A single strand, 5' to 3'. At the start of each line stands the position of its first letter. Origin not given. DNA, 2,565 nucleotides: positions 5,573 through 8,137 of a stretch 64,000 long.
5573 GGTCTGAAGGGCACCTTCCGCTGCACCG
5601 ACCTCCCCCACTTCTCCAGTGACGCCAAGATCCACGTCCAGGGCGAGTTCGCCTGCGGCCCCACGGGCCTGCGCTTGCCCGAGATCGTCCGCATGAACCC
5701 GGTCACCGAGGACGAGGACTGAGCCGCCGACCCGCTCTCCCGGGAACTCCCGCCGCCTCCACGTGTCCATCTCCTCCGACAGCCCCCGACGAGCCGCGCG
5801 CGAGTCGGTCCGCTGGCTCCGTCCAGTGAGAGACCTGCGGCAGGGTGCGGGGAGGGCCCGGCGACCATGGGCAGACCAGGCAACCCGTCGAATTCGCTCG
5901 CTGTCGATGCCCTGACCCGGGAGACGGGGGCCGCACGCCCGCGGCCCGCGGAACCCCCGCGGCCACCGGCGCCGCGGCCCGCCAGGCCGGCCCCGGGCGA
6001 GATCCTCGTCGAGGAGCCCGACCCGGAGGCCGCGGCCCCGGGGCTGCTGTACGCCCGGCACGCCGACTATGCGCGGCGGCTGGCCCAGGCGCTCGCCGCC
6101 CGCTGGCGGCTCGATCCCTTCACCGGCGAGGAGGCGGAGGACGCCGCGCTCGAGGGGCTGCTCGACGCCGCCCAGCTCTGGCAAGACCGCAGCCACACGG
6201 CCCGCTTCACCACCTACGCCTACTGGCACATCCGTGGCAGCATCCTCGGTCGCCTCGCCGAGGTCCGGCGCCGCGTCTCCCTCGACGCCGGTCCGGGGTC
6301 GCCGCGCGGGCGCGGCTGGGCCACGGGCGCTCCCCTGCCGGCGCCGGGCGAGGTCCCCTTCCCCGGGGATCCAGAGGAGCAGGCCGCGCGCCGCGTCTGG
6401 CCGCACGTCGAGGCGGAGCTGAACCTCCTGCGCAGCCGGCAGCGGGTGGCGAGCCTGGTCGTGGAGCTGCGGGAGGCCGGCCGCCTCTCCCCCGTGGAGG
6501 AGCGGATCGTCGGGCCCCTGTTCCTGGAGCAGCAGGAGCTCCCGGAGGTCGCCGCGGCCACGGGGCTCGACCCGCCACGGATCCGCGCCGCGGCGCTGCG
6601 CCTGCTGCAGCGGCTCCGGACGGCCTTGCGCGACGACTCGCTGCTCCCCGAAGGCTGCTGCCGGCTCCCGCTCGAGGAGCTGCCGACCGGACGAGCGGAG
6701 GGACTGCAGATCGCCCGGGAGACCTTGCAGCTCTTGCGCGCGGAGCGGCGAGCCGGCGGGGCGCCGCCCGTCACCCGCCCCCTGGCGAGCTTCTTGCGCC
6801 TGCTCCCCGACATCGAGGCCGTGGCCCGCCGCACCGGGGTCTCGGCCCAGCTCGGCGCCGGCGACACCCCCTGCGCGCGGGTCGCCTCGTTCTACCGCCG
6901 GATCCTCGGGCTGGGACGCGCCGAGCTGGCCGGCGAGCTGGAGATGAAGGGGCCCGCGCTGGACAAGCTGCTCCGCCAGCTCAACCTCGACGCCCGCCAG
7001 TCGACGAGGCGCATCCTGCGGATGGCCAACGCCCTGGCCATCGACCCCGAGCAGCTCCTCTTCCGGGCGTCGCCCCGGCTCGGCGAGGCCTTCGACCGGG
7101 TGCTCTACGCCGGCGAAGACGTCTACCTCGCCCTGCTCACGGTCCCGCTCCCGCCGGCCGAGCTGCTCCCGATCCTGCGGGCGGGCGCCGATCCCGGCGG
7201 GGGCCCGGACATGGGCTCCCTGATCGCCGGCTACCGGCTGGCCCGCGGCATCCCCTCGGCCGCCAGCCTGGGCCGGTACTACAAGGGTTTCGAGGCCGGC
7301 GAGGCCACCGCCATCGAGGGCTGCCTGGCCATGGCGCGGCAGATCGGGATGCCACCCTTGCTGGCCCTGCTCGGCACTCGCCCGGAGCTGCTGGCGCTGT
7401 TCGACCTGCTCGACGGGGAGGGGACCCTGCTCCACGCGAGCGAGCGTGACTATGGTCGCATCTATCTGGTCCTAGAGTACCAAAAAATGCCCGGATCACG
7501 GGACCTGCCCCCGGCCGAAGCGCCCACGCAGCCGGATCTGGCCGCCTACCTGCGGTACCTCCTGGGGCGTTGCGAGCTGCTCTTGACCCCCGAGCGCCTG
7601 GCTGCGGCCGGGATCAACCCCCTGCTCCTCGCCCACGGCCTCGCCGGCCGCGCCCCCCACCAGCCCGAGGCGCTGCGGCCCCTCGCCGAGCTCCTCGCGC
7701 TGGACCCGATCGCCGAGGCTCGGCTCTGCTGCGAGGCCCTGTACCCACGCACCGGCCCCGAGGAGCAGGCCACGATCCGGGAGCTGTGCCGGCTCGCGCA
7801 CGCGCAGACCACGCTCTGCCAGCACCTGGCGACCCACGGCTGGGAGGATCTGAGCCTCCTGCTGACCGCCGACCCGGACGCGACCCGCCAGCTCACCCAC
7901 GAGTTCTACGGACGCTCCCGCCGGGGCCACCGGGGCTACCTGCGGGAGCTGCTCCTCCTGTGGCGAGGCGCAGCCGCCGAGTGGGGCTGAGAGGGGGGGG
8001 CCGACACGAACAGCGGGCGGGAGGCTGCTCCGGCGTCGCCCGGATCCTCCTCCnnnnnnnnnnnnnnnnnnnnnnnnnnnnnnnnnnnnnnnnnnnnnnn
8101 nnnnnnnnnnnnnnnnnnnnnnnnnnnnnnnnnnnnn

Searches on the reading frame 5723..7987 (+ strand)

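Call 18: search_protein_families(library=pfam, proteins=[window:5723-7987:+], max_evalue=0.001)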
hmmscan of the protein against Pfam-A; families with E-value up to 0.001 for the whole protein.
window:5723-7987:+ (755 aa): 1 family
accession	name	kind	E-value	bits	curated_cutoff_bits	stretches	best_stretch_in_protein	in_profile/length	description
PF04542.20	Sigma70_r2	-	0.00053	20.2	24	0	109-183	1-70/71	Sigma-70 region 2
